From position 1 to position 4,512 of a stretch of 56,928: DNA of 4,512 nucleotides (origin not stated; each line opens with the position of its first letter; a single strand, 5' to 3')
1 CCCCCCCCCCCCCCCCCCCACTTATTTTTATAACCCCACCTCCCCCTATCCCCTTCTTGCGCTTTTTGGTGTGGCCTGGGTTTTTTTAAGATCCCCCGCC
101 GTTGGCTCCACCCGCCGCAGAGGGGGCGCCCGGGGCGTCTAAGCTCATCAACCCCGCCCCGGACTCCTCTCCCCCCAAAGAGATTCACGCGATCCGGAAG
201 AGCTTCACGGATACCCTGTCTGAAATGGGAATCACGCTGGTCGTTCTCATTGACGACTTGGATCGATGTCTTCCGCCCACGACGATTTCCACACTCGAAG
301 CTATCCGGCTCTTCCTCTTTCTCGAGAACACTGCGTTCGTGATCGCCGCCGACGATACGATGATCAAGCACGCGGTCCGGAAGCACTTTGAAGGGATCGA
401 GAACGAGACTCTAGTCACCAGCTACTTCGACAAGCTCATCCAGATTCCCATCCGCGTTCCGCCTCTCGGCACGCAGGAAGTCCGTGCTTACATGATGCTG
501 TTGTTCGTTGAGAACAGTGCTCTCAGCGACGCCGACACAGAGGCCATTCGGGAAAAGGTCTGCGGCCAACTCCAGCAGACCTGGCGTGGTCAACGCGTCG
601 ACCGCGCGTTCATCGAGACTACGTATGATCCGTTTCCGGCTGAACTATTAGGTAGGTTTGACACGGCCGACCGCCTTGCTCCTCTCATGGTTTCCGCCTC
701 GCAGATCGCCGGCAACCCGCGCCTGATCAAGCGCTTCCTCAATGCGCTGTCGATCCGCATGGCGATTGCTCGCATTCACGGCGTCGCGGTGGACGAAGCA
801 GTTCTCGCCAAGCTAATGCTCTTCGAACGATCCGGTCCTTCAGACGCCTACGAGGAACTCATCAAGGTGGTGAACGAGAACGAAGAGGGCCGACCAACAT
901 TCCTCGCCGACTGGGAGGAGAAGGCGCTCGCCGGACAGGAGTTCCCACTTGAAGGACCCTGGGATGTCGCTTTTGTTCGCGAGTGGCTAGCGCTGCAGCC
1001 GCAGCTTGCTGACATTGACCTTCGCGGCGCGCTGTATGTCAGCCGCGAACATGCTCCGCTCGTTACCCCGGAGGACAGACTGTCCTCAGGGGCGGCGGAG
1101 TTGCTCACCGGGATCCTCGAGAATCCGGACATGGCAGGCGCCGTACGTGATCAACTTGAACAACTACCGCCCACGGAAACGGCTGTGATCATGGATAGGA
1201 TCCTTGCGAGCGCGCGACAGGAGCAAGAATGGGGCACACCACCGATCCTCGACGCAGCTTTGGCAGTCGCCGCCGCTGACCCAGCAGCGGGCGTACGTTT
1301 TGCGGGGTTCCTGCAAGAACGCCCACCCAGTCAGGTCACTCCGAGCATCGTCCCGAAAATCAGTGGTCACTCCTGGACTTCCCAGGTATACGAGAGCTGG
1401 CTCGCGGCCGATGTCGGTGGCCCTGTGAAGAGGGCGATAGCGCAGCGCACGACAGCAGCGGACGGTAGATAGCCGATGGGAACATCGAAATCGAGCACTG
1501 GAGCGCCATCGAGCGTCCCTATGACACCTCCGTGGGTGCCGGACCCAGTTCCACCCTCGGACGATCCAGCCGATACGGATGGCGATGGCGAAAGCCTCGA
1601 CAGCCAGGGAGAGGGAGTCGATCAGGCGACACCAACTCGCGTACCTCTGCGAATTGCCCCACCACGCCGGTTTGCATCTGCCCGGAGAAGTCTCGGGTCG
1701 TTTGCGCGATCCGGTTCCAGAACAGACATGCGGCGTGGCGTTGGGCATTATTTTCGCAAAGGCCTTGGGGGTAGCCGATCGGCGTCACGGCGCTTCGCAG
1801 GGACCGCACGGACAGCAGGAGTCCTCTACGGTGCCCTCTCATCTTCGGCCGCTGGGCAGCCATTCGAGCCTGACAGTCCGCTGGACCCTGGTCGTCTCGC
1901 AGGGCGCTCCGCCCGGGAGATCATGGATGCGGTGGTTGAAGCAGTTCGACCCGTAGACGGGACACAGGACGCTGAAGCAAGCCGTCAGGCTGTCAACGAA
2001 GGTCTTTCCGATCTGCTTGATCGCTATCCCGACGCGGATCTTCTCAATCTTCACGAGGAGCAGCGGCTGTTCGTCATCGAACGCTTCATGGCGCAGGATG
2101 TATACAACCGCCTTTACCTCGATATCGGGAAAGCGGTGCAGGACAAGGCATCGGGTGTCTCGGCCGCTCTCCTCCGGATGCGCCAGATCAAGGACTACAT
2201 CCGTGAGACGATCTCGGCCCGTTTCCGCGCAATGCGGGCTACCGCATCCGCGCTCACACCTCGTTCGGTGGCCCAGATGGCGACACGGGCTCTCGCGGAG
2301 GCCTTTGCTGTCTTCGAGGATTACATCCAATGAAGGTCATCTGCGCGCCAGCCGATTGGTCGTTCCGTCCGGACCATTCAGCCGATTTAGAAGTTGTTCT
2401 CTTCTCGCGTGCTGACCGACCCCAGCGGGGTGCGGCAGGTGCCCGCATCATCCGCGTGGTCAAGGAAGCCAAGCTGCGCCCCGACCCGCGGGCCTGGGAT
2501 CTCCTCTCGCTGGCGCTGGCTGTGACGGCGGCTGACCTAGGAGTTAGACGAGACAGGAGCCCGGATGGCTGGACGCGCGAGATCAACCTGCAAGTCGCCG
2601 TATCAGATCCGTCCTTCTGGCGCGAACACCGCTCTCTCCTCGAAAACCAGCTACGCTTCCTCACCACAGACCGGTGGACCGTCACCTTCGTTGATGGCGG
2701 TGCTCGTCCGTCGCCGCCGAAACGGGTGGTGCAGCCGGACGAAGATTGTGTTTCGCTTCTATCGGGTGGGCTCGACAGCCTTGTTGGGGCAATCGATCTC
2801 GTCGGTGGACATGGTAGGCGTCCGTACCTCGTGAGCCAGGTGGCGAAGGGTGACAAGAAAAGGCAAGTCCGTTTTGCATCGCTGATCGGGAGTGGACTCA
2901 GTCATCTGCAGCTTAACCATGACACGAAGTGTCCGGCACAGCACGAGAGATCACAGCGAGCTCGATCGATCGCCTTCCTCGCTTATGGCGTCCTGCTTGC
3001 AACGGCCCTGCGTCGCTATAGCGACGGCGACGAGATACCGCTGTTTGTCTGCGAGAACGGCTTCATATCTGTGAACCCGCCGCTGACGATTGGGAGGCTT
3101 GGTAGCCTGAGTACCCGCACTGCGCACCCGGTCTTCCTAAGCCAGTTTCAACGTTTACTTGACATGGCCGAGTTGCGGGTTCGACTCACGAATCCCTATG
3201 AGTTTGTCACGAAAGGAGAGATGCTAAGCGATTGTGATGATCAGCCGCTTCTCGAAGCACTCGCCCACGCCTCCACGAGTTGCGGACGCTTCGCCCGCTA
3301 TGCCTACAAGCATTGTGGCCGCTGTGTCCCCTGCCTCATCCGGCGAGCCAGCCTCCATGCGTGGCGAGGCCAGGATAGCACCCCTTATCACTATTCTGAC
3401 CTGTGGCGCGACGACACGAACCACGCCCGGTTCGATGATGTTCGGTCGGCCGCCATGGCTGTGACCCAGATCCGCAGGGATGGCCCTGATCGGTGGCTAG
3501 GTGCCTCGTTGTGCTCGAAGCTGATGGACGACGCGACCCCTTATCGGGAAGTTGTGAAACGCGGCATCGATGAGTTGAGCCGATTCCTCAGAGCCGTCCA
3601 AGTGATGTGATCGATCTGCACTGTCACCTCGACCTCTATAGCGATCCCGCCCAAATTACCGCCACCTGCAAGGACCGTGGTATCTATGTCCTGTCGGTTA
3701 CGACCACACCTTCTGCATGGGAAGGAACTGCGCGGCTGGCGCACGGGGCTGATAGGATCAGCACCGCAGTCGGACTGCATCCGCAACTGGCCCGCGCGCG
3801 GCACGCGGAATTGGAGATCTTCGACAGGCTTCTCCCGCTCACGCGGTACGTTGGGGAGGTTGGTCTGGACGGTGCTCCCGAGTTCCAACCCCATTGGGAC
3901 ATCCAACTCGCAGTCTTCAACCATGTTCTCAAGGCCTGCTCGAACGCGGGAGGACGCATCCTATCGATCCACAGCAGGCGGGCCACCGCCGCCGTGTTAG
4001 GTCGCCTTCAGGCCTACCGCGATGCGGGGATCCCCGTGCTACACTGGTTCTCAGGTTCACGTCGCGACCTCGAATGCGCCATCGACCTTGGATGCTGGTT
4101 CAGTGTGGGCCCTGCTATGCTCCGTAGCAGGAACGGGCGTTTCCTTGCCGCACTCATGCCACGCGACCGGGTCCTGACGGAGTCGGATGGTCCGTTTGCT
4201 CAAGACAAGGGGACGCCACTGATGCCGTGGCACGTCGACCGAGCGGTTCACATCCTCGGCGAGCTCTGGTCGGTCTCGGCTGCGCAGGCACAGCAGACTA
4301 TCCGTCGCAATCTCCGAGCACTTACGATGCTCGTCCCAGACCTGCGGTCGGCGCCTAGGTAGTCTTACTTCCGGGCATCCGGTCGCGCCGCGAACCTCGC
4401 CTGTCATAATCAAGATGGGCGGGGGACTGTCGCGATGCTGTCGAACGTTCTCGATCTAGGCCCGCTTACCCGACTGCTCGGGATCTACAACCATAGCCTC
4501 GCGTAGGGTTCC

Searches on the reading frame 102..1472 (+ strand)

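Call 43: search_protein_families(library=padloc, proteins=[window:102-1472:+], max_evalue=0.001)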
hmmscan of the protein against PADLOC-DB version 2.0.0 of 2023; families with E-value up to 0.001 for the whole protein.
window:102-1472:+ (456 aa): 7 families
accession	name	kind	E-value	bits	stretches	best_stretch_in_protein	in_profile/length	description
PDLC02210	QatA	-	3.8e-99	330.8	1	7-406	166-570/593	-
PDLC02209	QatA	-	4.3e-78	261.5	2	12-276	168-438/646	-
PDLC04959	PDC-S20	-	6e-12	43.8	1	29-131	169-270/464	-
PDLC04957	PDC-S20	-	1.1e-10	39.7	1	28-119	168-255/446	-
PDLC02361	PifA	-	3.3e-10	37.2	1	17-128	155-262/720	PifA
PDLC04956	PDC-S20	-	2.8e-08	31.6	1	26-122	164-255/450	-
PDLC04958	PDC-S20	-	3e-06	24.8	1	28-119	160-254/458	-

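Call 44: search_protein_families(library=pfam, proteins=[window:102-1472:+], max_evalue=0.001)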
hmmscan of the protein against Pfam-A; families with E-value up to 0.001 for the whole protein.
window:102-1472:+ (456 aa): 1 family
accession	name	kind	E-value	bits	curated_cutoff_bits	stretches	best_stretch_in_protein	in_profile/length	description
PF07693.20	KAP_NTPase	-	3.3e-40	138.6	20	1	22-221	129-291/293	KAP family P-loop domain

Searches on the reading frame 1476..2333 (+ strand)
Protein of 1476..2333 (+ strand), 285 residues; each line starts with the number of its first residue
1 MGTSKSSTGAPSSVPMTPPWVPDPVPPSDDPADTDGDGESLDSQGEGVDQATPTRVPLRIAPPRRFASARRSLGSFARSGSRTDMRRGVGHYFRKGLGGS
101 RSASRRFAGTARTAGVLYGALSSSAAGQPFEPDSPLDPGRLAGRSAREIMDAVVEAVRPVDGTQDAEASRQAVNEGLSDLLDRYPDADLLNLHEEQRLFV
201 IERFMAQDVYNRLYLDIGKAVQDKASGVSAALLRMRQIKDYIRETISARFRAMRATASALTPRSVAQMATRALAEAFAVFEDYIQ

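Call 43: search_protein_families(library=padloc, proteins=[window:1476-2333:+], max_evalue=0.001)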
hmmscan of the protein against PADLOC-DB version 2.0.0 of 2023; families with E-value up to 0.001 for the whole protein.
window:1476-2333:+ (285 aa): 3 families
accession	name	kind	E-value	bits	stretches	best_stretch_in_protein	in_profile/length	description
PDLC02213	QatB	-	2.2e-40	137.4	1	1-281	1-285/294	-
PDLC02212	QatB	-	3.6e-28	96.8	1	55-283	25-248/248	-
PDLC02211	QatB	-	4.7e-16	57.2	1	98-281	2-184/191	-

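Call 44: search_protein_families(library=pfam, proteins=[window:1476-2333:+], max_evalue=0.001)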
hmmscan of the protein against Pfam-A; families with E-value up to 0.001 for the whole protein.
window:1476-2333:+ (285 aa): 0 families

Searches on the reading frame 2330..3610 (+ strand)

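Call 43: search_protein_families(library=padloc, proteins=[window:2330-3610:+], max_evalue=0.001)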
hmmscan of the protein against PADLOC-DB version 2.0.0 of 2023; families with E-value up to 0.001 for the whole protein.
window:2330-3610:+ (426 aa): 1 family
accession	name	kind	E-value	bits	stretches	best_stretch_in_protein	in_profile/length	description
PDLC02214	QatC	-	5.1e-102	340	1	40-424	45-449/453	-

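Call 44: search_protein_families(library=pfam, proteins=[window:2330-3610:+], max_evalue=0.001)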
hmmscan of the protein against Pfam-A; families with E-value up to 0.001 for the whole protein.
window:2330-3610:+ (426 aa): 1 family
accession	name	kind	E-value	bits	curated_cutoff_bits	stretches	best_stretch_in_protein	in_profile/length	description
PF06508.19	QueC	-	2.6e-05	24.3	22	1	267-344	133-208/210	Queuosine biosynthesis protein QueC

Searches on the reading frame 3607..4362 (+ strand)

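Call 43: search_protein_families(library=padloc, proteins=[window:3607-4362:+], max_evalue=0.001)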
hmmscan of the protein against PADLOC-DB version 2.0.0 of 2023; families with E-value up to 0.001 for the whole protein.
window:3607-4362:+ (251 aa): 1 family
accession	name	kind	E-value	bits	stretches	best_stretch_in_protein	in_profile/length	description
PDLC02215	QatD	-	2.4e-92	306.9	1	1-240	6-247/250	-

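Call 44: search_protein_families(library=pfam, proteins=[window:3607-4362:+], max_evalue=0.001)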
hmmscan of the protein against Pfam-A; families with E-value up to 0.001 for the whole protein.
window:3607-4362:+ (251 aa): 1 family
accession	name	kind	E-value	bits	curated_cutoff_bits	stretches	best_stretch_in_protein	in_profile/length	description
PF01026.27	TatD_DNase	-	8.7e-46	156.8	27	1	2-239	1-251/253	TatD related DNase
